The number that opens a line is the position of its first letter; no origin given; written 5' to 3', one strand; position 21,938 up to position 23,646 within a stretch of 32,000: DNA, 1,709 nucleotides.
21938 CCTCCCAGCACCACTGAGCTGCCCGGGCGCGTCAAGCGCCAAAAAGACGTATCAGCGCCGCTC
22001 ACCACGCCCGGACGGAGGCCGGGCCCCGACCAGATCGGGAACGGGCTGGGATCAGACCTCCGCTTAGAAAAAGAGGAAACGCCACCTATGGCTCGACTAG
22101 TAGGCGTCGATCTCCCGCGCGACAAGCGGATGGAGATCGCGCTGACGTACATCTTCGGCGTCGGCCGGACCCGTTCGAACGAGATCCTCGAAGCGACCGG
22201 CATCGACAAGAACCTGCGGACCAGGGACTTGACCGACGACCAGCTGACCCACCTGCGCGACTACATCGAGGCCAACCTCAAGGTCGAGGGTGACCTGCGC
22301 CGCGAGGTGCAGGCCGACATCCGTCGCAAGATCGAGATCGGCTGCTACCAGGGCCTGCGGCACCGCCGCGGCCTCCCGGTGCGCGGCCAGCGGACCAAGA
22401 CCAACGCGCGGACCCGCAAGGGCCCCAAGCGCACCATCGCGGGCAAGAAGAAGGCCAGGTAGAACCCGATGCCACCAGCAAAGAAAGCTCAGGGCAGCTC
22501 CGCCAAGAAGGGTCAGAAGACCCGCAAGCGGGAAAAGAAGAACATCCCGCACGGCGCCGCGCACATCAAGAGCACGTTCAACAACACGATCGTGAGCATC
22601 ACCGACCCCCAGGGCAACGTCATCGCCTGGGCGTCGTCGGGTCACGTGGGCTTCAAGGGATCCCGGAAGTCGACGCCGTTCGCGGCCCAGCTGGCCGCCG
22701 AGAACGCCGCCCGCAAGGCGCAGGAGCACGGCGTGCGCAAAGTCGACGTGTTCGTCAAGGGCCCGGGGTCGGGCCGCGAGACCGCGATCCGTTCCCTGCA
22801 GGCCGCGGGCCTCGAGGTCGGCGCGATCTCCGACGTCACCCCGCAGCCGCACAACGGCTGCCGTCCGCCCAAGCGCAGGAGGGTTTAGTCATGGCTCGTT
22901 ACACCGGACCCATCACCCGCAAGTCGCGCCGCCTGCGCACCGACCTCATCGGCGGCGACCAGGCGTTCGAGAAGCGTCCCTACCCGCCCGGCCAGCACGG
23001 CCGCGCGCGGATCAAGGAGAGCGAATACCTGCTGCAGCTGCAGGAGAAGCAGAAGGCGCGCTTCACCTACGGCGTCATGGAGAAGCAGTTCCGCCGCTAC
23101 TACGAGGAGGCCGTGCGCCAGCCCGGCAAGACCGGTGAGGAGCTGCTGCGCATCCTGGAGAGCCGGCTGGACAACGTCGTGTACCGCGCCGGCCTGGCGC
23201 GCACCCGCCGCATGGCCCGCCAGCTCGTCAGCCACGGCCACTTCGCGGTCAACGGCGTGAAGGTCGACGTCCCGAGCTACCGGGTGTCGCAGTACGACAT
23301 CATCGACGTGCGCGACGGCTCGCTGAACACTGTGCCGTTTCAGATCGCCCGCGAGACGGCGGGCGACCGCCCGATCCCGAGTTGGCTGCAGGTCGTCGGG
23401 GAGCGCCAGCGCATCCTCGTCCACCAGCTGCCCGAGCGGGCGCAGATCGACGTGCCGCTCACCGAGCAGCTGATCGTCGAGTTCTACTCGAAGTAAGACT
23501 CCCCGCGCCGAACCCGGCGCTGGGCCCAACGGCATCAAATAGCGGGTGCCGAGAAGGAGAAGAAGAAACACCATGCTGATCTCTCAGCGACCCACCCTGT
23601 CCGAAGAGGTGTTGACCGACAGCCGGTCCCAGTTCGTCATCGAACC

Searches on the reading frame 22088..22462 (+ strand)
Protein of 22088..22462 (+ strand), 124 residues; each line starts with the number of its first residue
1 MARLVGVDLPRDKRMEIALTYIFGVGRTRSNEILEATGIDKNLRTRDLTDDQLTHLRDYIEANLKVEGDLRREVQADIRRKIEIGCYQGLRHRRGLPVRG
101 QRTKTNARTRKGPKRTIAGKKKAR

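Call 90: search_protein_families(library=pfam, proteins=[window:22088-22462:+], max_evalue=0.001)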
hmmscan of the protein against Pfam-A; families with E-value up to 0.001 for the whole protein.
window:22088-22462:+ (124 aa): 1 family
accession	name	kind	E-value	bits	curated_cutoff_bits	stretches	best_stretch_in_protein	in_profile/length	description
PF00416.27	Ribosomal_S13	-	4.1e-37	127.9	31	1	3-109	1-128/128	Ribosomal protein S13/S18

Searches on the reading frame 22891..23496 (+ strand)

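Call 90: search_protein_families(library=pfam, proteins=[window:22891-23496:+], max_evalue=0.001)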
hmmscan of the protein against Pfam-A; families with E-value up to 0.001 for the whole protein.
window:22891-23496:+ (201 aa): 3 families
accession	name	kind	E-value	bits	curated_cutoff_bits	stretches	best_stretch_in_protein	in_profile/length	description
PF00163.24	Ribosomal_S4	-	6.4e-30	104.1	23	1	3-90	1-95/95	Ribosomal protein S4/S9 N-terminal domain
PF01479.30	S4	-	1.2e-17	63.8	22.8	1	92-137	2-47/48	S4 domain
PF22421.1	SYY_C-terminal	-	0.00071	19.9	27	0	93-138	21-66/83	Tyrosine--tRNA ligase SYY-like C-terminal domain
